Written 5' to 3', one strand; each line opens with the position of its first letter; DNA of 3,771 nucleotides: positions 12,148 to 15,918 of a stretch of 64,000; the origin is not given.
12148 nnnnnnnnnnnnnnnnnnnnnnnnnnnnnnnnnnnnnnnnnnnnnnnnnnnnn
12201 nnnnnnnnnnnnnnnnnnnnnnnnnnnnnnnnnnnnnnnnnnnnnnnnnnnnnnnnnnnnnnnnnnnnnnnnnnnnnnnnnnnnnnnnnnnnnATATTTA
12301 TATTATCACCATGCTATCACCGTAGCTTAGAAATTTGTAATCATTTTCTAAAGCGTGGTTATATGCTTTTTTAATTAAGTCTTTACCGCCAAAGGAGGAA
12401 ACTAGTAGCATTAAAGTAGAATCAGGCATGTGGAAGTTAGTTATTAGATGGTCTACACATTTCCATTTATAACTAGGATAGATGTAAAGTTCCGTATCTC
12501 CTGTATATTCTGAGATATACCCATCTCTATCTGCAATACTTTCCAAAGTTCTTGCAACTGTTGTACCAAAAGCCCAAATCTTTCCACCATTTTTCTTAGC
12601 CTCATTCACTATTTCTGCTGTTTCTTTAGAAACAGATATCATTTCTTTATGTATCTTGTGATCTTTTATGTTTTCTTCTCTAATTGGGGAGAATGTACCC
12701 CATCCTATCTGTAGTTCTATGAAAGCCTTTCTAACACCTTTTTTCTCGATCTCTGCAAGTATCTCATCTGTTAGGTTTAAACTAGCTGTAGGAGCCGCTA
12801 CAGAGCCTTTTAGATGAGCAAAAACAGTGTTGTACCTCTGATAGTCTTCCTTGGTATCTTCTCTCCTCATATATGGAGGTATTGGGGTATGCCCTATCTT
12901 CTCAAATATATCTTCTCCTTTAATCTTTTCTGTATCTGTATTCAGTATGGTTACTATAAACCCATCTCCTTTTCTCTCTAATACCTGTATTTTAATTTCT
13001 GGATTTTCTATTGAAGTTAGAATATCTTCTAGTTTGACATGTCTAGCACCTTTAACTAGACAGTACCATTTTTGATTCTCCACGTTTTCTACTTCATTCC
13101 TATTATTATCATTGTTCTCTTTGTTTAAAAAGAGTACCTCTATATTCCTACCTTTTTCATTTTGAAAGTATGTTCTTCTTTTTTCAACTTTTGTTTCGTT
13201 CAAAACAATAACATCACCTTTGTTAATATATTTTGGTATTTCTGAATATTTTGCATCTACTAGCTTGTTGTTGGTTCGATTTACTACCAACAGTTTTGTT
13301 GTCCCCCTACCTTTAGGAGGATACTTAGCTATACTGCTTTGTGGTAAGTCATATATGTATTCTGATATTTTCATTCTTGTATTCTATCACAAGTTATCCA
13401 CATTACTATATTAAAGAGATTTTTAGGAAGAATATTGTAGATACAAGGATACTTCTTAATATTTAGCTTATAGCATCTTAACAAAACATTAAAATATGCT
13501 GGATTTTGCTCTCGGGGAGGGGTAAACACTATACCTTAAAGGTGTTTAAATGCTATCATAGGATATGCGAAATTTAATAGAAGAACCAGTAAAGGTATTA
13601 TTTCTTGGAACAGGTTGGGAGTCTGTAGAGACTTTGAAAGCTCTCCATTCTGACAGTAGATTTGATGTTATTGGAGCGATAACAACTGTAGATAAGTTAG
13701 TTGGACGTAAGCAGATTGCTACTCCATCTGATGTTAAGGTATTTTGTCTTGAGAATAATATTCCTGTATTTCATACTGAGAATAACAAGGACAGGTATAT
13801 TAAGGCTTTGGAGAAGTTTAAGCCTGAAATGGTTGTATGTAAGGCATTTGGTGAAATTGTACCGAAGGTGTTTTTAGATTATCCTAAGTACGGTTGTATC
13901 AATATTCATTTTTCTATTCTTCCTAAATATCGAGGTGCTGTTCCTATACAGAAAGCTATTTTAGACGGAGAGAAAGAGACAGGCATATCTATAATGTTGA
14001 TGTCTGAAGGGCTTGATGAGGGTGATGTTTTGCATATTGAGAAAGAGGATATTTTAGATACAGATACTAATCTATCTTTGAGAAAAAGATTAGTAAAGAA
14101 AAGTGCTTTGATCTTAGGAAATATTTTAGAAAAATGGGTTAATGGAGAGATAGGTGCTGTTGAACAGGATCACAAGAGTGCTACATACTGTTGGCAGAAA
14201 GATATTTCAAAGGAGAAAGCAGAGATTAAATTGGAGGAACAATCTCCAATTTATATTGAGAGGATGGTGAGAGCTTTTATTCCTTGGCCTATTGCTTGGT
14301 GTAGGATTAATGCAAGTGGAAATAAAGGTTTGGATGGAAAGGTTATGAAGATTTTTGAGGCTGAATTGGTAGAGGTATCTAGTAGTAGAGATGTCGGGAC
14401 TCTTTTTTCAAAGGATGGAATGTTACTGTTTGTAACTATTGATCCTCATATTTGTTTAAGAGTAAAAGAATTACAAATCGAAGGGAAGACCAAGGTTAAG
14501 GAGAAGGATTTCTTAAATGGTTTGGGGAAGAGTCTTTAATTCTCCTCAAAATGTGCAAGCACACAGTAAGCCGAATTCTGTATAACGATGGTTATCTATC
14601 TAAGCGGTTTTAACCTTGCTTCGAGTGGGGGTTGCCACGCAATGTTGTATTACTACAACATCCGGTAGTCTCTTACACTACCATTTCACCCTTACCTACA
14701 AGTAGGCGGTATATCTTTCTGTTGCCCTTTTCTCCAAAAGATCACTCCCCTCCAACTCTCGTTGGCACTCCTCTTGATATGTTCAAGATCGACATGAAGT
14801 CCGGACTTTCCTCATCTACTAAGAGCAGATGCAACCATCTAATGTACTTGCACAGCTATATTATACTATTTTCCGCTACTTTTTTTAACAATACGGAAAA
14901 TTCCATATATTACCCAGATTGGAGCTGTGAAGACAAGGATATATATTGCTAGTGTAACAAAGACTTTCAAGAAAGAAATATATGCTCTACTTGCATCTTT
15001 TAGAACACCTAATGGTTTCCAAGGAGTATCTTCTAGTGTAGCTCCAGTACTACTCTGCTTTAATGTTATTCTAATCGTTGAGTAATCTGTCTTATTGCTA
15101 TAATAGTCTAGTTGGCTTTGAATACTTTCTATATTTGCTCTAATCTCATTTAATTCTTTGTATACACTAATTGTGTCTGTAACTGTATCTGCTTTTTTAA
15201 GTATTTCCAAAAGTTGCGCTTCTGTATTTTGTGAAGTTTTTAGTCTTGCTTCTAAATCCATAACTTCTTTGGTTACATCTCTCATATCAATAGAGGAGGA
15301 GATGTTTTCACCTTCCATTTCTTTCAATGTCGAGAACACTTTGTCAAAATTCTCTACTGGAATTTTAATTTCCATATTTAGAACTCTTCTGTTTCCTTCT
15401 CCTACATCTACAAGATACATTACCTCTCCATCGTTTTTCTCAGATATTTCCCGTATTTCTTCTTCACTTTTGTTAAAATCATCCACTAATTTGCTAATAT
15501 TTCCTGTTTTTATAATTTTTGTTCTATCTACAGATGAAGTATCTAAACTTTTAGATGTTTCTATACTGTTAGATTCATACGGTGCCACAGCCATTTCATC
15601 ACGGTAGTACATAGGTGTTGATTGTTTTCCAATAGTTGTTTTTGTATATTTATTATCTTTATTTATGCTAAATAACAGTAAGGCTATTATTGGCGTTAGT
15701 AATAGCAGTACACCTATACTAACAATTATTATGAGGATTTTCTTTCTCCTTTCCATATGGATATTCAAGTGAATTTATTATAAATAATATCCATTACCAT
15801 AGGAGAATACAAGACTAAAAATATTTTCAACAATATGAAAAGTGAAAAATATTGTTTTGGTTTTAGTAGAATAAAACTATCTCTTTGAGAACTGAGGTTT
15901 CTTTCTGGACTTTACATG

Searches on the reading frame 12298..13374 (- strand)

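Call 67: search_protein_families(library=pfam, proteins=[window:12298-13374:-], max_evalue=0.00001)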
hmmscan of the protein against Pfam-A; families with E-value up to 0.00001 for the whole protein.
window:12298-13374:- (358 aa): 1 family
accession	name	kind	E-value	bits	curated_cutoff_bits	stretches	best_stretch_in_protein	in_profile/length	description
PF02547.20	Queuosine_synth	-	2.4e-107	359.2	25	1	4-357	2-322/322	Queuosine biosynthesis protein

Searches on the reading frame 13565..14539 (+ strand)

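Call 67: search_protein_families(library=pfam, proteins=[window:13565-14539:+], max_evalue=0.00001)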
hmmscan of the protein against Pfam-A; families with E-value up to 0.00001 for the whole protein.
window:13565-14539:+ (324 aa): 2 families
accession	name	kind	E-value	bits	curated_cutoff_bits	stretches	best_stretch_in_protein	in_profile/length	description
PF00551.24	Formyl_trans_N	-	6.4e-35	121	26.1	1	10-179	2-172/181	Formyl transferase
PF02911.23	Formyl_trans_C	-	1.1e-14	54.8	21.1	1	214-320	2-99/100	Formyl transferase, C-terminal domain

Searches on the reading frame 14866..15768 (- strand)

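Call 67: search_protein_families(library=pfam, proteins=[window:14866-15768:-], max_evalue=0.00001)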
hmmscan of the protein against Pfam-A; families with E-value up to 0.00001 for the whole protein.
window:14866-15768:- (300 aa): 1 family
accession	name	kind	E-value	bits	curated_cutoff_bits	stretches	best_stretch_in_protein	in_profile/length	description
PF14257.11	DUF4349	-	1.4e-45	155.7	27.7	1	84-291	2-212/213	Domain of unknown function (DUF4349)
